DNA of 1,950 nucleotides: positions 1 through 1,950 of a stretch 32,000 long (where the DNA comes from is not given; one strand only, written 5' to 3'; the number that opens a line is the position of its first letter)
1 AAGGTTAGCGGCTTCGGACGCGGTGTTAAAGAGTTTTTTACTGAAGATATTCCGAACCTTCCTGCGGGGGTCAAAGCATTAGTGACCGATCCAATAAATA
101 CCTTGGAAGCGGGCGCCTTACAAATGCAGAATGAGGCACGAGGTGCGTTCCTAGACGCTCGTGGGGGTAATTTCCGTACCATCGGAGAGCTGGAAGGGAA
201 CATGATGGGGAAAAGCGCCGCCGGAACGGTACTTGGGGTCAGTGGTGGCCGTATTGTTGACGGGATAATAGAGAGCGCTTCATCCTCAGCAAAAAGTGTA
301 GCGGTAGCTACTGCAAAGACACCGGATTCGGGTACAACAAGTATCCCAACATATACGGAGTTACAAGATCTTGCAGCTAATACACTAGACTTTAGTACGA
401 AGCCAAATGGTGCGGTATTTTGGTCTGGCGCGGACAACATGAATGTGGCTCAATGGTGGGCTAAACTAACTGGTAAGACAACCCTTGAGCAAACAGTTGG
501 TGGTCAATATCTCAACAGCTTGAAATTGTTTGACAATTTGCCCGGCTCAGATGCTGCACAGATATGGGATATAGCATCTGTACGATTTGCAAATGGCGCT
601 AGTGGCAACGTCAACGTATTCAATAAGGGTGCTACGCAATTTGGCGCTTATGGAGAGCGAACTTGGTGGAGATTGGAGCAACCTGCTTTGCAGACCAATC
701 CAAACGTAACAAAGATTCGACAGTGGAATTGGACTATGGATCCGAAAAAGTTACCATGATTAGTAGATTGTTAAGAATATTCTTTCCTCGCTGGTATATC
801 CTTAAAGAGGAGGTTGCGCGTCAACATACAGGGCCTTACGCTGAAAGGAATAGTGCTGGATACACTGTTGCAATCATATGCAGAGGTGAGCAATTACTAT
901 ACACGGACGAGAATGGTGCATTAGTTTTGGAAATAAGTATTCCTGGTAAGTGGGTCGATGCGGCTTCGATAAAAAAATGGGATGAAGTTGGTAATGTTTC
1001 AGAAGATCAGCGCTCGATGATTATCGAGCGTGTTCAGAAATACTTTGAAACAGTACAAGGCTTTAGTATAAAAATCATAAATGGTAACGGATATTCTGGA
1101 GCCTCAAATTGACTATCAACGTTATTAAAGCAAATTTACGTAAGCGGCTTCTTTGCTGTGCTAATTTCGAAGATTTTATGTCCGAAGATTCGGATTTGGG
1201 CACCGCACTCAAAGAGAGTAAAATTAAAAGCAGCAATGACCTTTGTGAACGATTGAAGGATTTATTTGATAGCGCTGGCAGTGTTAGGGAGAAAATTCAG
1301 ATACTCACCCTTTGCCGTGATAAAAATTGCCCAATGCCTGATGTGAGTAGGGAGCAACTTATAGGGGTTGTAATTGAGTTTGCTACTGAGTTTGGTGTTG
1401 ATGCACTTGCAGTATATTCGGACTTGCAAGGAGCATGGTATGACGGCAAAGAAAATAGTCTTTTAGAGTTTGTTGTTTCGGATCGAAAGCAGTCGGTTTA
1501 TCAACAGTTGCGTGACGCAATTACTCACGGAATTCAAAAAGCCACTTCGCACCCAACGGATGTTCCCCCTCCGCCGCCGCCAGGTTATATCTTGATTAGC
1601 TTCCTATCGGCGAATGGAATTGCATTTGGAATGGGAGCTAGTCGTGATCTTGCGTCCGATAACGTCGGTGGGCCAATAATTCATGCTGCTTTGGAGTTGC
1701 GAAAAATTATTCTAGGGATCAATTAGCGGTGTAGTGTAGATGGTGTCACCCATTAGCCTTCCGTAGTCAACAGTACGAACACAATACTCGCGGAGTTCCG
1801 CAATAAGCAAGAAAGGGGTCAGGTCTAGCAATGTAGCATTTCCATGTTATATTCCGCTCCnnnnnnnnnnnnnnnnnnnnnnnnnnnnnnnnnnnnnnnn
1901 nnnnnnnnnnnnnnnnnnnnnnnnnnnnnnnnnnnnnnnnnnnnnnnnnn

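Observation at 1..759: Cysteine-free, minimal CD38/ADP-ribosyl-cyclase-like domain at the C-terminal tip of a large toxin-type protein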

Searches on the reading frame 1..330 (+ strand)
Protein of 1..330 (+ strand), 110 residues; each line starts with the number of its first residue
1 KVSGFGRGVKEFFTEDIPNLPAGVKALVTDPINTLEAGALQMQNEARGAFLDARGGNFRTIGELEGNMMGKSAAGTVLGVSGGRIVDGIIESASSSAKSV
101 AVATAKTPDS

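Call 87: search_protein_representatives(protein=window:1-330:+)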
Query: 110 residues. Proteins with E-value up to 0.001 (for the whole library): 12; up to 1e-10: 3; up to 1e-30: 0. The best 12 are listed.
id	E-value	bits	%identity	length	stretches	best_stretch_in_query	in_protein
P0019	1.5e-19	86.2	55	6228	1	3-86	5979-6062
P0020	1.1e-18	83.3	50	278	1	5-86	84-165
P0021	3.9e-13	65.5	42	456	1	6-97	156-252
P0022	3.0e-09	53.1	35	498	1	4-102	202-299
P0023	2.6e-08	50.0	38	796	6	50-89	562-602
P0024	7.0e-08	48.7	48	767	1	19-95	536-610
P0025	1.7e-06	44.3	36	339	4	18-60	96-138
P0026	5.8e-06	42.5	37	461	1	6-97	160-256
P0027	6.4e-05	39.2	43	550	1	3-84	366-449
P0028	1.8e-04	37.7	28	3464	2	13-66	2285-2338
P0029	3.9e-04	36.6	38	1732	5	8-39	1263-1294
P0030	7.4e-04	35.8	37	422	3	37-95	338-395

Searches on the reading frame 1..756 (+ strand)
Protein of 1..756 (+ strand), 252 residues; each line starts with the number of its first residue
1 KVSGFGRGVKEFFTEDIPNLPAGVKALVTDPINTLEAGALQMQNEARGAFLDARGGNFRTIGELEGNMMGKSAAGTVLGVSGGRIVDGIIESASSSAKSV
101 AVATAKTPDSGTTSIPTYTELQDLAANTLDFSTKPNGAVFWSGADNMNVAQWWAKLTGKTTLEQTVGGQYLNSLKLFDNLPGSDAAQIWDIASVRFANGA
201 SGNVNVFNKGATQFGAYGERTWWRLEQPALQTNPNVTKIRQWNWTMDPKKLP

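Call 4: search_protein_families(library=pfam, proteins=[window:1-756:+], max_evalue=1)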
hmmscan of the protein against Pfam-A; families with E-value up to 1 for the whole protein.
window:1-756:+ (252 aa): 2 families
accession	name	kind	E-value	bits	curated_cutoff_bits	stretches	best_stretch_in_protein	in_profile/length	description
PF02267.23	Rib_hydrolayse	-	2.9e-05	24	25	2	186-239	131-183/241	ADP-ribosyl cyclase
PF04370.17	DUF508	-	0.2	11.8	25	1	91-122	9-40/149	Domain of unknown function (DUF508)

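Call 5: search_protein_families(library=ncbifam, proteins=[window:1-756:+], max_evalue=1)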
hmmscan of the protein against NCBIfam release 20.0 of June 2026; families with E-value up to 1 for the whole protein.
window:1-756:+ (252 aa): 1 family
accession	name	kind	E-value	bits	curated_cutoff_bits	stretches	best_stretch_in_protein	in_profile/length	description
NF038068.1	LaoB_over_CadC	equivalog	0.53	10.5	45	0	70-96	7-31/41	L-arginine responsive protein LaoB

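Call 6: search_solved_structures(query=window:1-756:+, max_evalue=10, show_alignments=3)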
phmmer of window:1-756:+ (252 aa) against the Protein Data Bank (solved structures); distinct sequences matched with E-value up to 10: 8.
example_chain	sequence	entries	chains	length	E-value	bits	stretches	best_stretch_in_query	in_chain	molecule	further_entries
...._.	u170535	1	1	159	1.5e-07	34.3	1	131-249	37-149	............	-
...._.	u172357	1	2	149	2.9e-06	30.1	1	130-240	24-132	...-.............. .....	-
3gh3_A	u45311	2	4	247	0.048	16.3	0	133-191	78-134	Ecto-NAD+ glycohydrolase (CD38 molecule) | CD38 molecule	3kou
2eg9_A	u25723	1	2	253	0.05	16.3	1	170-242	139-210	ADP-ribosyl cyclase 1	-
3p5s_A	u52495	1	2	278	0.07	15.8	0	133-191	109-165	CD38 molecule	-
5bnf_A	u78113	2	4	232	0.092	15.4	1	185-242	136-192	Uncharacterized protein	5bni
3gc6_A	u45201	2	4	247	0.11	15.1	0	133-191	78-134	Ecto-NAD+ glycohydrolase (CD38 molecule)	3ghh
1isf_A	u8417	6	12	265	1.4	11.5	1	183-242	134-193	bone marrow stromal cell antigen 1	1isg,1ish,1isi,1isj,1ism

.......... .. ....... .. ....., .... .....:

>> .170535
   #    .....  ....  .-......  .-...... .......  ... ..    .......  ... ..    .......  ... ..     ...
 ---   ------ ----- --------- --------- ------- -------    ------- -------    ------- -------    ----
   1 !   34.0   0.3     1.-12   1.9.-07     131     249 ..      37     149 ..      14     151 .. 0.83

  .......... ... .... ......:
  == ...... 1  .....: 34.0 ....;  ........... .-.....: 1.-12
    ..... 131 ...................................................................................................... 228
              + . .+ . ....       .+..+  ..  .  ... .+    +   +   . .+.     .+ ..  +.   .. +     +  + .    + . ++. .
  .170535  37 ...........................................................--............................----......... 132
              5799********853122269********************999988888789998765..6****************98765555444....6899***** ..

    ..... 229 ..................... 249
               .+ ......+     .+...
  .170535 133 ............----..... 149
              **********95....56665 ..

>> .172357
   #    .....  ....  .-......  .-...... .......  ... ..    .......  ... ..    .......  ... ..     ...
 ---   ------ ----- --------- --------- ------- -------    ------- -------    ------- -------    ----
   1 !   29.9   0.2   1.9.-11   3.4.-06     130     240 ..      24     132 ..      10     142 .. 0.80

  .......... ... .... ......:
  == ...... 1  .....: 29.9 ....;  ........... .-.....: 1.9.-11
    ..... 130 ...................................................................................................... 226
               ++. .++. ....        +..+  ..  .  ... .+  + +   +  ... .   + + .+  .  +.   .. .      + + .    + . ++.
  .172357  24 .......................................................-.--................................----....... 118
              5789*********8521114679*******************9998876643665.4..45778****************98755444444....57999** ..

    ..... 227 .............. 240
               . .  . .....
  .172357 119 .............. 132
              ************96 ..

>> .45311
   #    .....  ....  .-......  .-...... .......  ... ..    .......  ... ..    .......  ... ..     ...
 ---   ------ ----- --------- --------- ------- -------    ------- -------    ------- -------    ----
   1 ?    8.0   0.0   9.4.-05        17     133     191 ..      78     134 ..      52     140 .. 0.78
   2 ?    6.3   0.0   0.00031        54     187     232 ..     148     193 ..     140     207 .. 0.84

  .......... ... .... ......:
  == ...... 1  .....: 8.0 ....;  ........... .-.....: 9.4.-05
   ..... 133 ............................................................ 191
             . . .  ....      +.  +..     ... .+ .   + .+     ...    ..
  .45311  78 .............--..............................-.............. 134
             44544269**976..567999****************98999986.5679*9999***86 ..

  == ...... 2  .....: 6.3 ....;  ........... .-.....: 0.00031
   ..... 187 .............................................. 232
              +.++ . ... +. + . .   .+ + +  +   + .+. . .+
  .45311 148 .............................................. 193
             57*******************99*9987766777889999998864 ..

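Call 8: find_homologous_proteins(query=window:1-756:+)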
Query window:1-756:+ (252 aa): 8 proteins with E <= 0.001 among 1326 candidates.
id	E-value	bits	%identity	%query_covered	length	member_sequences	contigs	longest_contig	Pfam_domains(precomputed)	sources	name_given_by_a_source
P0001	2.4e-70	255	70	67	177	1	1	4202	PF02267.24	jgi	-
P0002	1.9e-53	200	62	58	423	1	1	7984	-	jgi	jgi:hypothetical protein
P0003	1.7e-45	173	63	52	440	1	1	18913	-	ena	-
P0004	6.9e-45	171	63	52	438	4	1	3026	-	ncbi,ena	-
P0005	5.5e-44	169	59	56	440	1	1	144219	-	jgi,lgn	jgi:hypothetical protein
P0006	3.0e-39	153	55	54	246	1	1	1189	-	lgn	-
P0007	5.8e-39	152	52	58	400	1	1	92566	-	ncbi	-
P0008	3.7e-19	87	40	53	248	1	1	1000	-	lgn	-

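Call 33: search_protein_families(library=padloc, proteins=[window:1-756:+], max_evalue=1)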
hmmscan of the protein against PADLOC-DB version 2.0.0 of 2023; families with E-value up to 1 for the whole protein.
window:1-756:+ (252 aa): 0 families

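Call 35: search_protein_families(library=pfam, proteins=[P0001, P0002, P0003, P0005, P0006, P0007, P0008], max_evalue=0.1)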
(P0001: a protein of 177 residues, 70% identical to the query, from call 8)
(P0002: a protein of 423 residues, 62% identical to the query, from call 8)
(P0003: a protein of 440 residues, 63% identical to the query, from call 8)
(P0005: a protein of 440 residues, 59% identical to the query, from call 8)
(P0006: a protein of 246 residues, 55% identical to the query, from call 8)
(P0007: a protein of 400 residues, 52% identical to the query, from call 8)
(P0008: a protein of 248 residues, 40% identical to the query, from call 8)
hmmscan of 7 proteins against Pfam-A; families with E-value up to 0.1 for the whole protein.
P0001 (177 aa): 1 family
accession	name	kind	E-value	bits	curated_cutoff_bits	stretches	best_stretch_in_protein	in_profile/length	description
PF02267.23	Rib_hydrolayse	-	8.3e-06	25.8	25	1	110-167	130-186/241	ADP-ribosyl cyclase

P0002 (423 aa): 1 family
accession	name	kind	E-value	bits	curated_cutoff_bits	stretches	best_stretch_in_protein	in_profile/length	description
PF02267.23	Rib_hydrolayse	-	0.0013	18.6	25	0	281-397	52-174/241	ADP-ribosyl cyclase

P0003 (440 aa): 1 family
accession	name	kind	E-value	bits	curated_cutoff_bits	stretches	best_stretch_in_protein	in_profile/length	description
PF02267.23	Rib_hydrolayse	-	0.0028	17.5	25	1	375-412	127-163/241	ADP-ribosyl cyclase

P0005 (440 aa): 1 family
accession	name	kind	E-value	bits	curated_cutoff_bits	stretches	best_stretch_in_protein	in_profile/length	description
PF02267.23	Rib_hydrolayse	-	0.00087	19.2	25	1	374-424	126-176/241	ADP-ribosyl cyclase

P0006 (246 aa): 1 family
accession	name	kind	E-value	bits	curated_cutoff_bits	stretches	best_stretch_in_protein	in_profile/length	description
PF02267.23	Rib_hydrolayse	-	0.0025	17.6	25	0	119-165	58-103/241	ADP-ribosyl cyclase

P0007 (400 aa): 0 families

P0008 (248 aa): 1 family
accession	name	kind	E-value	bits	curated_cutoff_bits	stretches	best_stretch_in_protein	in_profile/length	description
PF02267.23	Rib_hydrolayse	-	4e-05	23.5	25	1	83-184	62-152/241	ADP-ribosyl cyclase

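Call 36: find_encoding_contigs(protein=P0005, flank=10000, max_places=3)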
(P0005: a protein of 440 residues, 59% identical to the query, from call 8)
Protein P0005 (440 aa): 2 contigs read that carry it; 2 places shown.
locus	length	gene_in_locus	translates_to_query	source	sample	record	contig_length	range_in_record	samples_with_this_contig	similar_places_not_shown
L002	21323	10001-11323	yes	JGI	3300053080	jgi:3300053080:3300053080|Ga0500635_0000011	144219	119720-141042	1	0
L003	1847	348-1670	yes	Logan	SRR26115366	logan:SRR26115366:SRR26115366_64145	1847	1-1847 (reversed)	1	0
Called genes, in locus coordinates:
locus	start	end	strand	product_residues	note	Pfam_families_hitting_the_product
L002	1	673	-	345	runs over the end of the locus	PF01979:Amidohydro_1, PF04909:Amidohydro_2 (weak)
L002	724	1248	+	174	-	PF00583:Acetyltransf_1, PF13508:Acetyltransf_7, PF13673:Acetyltransf_10 (weak)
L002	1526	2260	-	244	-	PF02463:SMC_N (faint), PF00005:ABC_tran, PF13304:AAA_21 (faint)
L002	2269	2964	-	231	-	PF00528:BPD_transp_1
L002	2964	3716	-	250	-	PF00528:BPD_transp_1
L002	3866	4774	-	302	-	PF00497:SBP_bac_3, PF12974:Phosphonate-bd, PF09084:NMT1 (weak)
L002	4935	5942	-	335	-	PF00497:SBP_bac_3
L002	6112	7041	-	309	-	PF00126:HTH_1, PF03466:LysR_substrate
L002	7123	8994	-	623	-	PF00664:ABC_membrane, PF00005:ABC_tran, PF02463:SMC_N (weak)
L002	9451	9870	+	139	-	PF03061:4HBT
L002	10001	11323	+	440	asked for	-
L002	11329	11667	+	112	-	-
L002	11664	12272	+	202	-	-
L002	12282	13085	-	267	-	PF25182:NonGDSL (weak), PF00657:Lipase_GDSL, PF13472:Lipase_GDSL_2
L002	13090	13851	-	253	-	PF00378:ECH_1, PF16113:ECH_2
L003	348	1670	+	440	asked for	-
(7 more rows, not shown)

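Call 37: find_encoding_contigs(protein=P0007, flank=10000, max_places=3)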
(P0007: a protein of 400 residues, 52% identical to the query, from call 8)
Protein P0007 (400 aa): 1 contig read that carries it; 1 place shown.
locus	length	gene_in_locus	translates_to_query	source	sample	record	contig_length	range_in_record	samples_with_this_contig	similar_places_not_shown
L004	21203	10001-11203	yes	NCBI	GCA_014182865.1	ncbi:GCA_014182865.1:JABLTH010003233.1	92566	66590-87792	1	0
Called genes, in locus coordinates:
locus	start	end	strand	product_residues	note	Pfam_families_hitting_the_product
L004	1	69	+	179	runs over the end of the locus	PF00281:Ribosomal_L5, PF00673:Ribosomal_L5_C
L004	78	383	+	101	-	PF00253:Ribosomal_S14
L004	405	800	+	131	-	PF00410:Ribosomal_S8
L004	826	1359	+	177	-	PF00347:Ribosomal_L6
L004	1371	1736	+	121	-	PF00861:Ribosomal_L18p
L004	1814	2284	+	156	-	PF00333:Ribosomal_S5, PF03719:Ribosomal_S5_C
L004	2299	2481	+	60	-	PF00327:Ribosomal_L30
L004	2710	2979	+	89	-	PF00828:Ribosomal_L27A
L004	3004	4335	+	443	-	PF00344:SecY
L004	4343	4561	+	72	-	PF01176:eIF-1a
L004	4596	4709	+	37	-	PF00444:Ribosomal_L36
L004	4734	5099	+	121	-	PF00416:Ribosomal_S13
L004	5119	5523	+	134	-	PF00411:Ribosomal_S11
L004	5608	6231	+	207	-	PF00163:Ribosomal_S4, PF01479:S4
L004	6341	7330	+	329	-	PF01193:RNA_pol_L, PF01000:RNA_pol_A_bac, PF03118:RNA_pol_A_CTD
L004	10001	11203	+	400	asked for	-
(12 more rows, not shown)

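Call 40: find_encoding_contigs(protein=P0002, flank=10000, max_places=3)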
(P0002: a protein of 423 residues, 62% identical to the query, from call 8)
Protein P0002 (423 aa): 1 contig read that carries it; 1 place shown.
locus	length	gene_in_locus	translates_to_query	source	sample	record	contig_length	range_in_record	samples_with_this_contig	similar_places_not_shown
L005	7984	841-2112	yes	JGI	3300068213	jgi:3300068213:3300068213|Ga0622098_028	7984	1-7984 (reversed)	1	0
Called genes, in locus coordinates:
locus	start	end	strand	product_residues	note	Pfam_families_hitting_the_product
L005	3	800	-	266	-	?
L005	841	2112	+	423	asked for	-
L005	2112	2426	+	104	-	-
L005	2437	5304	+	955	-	PF05567:T4P_PilY1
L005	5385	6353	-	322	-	PF01636:APH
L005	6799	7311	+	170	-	PF00254:FKBP_C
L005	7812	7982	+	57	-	?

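Call 41: find_encoding_contigs(protein=P0003, flank=10000, max_places=3)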
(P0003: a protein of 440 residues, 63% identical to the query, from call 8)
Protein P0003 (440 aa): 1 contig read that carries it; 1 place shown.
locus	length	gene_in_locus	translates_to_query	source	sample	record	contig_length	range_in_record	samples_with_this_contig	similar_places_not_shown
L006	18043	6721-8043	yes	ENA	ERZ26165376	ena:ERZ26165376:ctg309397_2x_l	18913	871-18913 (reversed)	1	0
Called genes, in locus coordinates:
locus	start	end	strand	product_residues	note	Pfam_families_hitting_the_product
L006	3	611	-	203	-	?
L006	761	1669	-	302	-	PF00497:SBP_bac_3, PF12974:Phosphonate-bd, PF09084:NMT1 (weak)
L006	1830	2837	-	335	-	PF00497:SBP_bac_3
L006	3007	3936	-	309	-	PF00126:HTH_1, PF03466:LysR_substrate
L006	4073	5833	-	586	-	PF00664:ABC_membrane, PF00005:ABC_tran, PF02463:SMC_N (weak)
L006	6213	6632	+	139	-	PF03061:4HBT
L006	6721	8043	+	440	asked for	-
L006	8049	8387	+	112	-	-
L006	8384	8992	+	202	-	-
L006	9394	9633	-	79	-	-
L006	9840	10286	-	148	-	PF00378:ECH_1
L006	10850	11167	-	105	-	PF02803:Thiolase_C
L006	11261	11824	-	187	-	PF00108:Thiolase_N, PF00109:ketoacyl-synt (weak)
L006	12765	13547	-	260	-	-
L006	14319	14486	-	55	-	PF02737:3HCDH_N (weak)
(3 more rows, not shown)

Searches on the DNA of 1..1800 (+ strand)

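Call 20: search_dna_similar(query=window:1-1800:+, collection=ecoli_genomes, mode=near)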
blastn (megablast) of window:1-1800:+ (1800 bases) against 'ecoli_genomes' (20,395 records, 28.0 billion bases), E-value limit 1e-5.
No match.
